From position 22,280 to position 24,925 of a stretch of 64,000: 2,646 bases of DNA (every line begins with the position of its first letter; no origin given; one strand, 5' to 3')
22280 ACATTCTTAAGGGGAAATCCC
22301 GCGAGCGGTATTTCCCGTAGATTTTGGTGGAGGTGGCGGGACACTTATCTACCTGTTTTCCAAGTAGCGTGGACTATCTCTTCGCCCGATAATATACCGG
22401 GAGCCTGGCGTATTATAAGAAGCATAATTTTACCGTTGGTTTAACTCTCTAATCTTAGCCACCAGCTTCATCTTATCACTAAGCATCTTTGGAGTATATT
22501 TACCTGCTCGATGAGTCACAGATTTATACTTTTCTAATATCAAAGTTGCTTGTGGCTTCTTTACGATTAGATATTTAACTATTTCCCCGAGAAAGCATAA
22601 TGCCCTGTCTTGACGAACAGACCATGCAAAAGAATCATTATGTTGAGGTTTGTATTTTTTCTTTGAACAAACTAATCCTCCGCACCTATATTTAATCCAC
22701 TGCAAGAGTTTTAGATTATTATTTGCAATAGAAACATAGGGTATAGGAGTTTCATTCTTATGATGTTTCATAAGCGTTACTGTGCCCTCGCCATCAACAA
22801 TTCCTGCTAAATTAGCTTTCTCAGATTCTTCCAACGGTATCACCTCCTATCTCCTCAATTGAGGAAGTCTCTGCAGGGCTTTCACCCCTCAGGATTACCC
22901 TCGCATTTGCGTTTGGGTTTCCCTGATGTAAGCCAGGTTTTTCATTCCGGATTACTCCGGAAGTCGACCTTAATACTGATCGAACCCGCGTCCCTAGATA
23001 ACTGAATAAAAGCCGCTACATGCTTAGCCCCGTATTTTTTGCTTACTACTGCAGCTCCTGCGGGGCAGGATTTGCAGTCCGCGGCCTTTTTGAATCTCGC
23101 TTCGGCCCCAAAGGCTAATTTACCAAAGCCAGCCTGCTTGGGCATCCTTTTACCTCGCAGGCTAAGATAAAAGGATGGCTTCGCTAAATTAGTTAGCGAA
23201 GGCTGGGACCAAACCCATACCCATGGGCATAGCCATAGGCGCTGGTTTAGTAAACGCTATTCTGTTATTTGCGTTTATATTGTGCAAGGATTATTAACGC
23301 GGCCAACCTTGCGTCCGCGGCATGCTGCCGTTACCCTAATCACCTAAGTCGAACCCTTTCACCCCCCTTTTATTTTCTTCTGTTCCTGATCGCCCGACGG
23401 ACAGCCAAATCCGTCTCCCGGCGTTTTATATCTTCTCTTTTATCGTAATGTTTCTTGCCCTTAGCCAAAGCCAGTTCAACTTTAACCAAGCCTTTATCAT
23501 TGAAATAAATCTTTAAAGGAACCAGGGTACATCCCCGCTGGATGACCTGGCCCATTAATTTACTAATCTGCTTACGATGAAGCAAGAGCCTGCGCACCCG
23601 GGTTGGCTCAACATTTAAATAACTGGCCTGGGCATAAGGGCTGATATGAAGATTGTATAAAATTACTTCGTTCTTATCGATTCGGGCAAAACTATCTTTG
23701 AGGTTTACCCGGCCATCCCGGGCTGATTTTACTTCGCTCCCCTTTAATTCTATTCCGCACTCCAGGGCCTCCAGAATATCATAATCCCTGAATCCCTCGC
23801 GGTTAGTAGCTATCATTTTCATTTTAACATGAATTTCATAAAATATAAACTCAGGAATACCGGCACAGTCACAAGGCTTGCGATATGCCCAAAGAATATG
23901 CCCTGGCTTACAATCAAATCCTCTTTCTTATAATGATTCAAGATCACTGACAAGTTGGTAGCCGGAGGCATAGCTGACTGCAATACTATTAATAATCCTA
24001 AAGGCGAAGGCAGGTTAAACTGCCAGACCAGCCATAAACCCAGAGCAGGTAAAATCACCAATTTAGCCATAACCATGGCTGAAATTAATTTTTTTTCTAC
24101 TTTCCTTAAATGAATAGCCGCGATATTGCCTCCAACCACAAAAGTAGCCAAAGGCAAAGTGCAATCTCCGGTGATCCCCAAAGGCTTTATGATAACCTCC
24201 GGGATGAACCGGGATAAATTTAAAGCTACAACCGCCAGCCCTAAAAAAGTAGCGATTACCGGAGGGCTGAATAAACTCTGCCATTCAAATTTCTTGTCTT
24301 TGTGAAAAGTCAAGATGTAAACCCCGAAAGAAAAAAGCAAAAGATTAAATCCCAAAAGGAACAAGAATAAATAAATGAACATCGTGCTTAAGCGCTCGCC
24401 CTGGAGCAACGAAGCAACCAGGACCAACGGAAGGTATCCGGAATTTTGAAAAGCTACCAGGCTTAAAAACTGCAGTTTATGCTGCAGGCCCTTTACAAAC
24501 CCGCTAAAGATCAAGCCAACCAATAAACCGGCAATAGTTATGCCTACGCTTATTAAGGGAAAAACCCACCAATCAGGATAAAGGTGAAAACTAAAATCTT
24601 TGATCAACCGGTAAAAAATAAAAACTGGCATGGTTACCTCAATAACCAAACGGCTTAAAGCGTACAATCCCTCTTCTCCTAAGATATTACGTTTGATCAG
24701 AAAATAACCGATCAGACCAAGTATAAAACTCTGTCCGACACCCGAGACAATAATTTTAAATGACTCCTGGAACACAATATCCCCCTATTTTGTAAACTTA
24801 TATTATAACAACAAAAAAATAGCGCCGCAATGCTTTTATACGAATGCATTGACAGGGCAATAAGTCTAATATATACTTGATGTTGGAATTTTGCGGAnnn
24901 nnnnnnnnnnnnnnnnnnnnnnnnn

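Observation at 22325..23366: tmRNA (ssrA) gene split by a group I intron carrying a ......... homing endonuclease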

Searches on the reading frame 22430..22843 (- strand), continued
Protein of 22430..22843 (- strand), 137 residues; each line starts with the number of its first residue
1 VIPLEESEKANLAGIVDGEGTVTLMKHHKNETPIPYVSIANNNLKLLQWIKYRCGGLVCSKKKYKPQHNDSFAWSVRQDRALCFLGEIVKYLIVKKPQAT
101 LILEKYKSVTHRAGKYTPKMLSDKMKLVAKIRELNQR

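Call 52: search_dna_similar(query=window:22430-22843:-, collection=phages, mode=protein, max_evalue=0.001, max_rows=10)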
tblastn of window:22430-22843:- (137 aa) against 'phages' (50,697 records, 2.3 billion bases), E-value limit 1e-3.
Records with a match: 14; places in all: 14; records where one place covers at least 80% of the query: 14.
Best place of each record, by identity: <60% 14.
By first word of the organism name: Caulobacter 6; Streptomyces 5; Sphingobium 2; Gordonia 1.
By host as written in the record: Caulobacter vibrioides CB15 4; Sphingobium sp. IP1 2; Streptomyces griseus ATCC 10137 2; Caulobacter vibrioides 2; Streptomyces lividans JI 1326 2; Gordonia terrae 3612 1; Streptomyces mirabilis NRRL B-2400 1.
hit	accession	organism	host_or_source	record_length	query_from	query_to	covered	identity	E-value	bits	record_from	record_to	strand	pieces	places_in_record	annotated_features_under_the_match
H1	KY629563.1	Sphingobium phage Lacusarx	Sphingobium sp. IP1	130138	4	117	83%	36.4%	3e-15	76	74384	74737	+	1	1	hypothetical protein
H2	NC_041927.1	Sphingobium phage Lacusarx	Sphingobium sp. IP1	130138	4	117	83%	36.4%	3e-15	76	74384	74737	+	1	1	HNH endonuclease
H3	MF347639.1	Streptomyces phage Samisti12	Streptomyces griseus ATCC 10137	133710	10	137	93%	29.5%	6e-7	52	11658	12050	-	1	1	HNH endonuclease | ThyX-like thymidylate synthase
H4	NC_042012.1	Streptomyces phage Samisti12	Streptomyces griseus ATCC 10137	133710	10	137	93%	29.5%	6e-7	52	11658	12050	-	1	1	HNH endonuclease | thymidylate synthase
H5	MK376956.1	Gordonia phage WilliamBoone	Gordonia terrae 3612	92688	7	134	93%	28.4%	1e-8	57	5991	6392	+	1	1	22: HNH endonuclease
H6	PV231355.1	Caulobacter phage RBC11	Caulobacter vibrioides CB15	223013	6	137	96%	27.3%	4e-9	59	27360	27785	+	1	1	hypothetical protein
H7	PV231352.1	Caulobacter phage RBC63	Caulobacter vibrioides CB15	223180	6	137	96%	27.3%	4e-9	59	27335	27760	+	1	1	putative HNH homing endonuclease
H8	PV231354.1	Caulobacter phage RBC8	Caulobacter vibrioides CB15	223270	6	137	96%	27.3%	4e-9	59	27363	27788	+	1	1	hypothetical protein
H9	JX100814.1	Caulobacter phage CcrRogue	Caulobacter vibrioides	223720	6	137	96%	27.3%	4e-9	59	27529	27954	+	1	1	putative HNH homing endonuclease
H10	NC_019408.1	Caulobacter phage CcrRogue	Caulobacter vibrioides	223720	6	137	96%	27.3%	4e-9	59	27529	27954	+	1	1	HNH endonuclease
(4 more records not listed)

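Call 54: get_annotated_region(hit=H10, flank=2500)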
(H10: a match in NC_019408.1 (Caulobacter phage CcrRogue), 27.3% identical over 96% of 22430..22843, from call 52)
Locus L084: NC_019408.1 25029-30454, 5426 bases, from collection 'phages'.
description: Caulobacter phage CcrRogue, complete genome.
organism: Caulobacter phage CcrRogue (NCBI taxid 2927986)
taxonomy: Viruses; Duplodnaviria; Heunggongvirae; Uroviricota; Caudoviricetes; Dolichocephalovirinae; Poindextervirus; Poindextervirus rogue
host: Caulobacter vibrioides; source: surface water; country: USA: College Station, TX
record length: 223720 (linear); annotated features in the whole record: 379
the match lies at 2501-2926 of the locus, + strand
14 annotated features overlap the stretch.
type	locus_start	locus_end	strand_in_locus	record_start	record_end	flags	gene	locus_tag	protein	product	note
CDS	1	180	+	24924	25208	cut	-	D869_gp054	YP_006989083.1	hypothetical protein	-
CDS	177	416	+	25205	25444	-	-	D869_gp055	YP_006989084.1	hypothetical protein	-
CDS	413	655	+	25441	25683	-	-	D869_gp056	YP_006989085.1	hypothetical protein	-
CDS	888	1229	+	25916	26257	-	-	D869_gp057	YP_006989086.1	hypothetical protein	-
CDS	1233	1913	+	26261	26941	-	-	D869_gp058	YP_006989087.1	deoxyribonucleoside 5' monophosphate phosphatase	-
CDS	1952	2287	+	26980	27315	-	-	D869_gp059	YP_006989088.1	hypothetical protein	-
CDS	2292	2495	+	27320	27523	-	-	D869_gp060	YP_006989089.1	hypothetical protein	-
CDS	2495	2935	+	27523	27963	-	-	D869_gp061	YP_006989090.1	HNH endonuclease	-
CDS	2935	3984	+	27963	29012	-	-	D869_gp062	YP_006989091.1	DHH phosphoesterase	-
CDS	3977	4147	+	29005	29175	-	-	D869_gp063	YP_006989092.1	hypothetical protein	-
CDS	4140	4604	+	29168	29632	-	-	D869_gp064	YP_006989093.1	hypothetical protein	-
CDS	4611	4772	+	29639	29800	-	-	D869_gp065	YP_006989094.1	hypothetical protein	-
CDS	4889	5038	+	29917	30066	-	-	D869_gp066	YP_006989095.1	hypothetical protein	-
CDS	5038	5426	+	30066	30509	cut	-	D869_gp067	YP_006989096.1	Rnase H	-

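Call 55: get_annotated_region(hit=H2, flank=2500)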
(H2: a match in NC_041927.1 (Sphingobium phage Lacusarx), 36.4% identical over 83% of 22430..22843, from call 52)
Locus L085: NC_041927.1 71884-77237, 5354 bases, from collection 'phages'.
description: Sphingobium phage Lacusarx, complete genome.
organism: Sphingobium phage Lacusarx (NCBI taxid 1980139)
taxonomy: Viruses; Duplodnaviria; Heunggongvirae; Uroviricota; Caudoviricetes; Lacusarxvirus; Lacusarxvirus lacusarx
host: Sphingobium sp. IP1; source: Skaevinge wastewater treatment plant; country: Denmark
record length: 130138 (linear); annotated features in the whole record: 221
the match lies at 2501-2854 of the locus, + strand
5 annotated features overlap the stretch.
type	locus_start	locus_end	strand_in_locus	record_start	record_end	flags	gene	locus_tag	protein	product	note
CDS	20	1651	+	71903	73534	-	-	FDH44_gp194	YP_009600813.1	hypothetical protein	-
CDS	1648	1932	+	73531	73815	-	-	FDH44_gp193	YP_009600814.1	hypothetical protein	-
CDS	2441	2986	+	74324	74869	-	-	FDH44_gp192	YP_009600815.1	HNH endonuclease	-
tmRNA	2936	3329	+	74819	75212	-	ssrA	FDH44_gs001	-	transfer-messenger RNA, SsrA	-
CDS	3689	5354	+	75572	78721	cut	-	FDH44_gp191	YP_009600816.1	hypothetical protein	-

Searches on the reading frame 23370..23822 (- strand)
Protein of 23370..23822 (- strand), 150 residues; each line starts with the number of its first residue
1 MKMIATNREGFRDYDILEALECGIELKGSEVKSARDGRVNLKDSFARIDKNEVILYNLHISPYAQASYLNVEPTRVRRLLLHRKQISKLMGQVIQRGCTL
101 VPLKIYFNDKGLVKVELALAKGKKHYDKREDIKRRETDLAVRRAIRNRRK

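Call 8: search_protein_families(library=pfam, proteins=[window:23370-23822:-], max_evalue=0.1)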
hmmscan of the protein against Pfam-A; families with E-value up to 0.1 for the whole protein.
window:23370-23822:- (150 aa): 1 family
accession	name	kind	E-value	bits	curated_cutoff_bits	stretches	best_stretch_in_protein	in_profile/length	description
PF01668.23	SmpB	-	8.6e-56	188.3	27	1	4-146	1-142/143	SmpB protein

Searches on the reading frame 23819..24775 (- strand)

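Call 8: search_protein_families(library=pfam, proteins=[window:23819-24775:-], max_evalue=0.1)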
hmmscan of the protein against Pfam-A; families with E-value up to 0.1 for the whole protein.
window:23819-24775:- (318 aa): 2 families
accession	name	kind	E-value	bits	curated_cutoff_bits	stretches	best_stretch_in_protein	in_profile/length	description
PF03547.23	Mem_trans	-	8.7e-35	120.4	25.7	2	161-307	194-342/343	Membrane transport protein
PF20479.3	TMEM128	-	0.061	14.3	23.9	1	119-181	25-89/124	TMEM128 protein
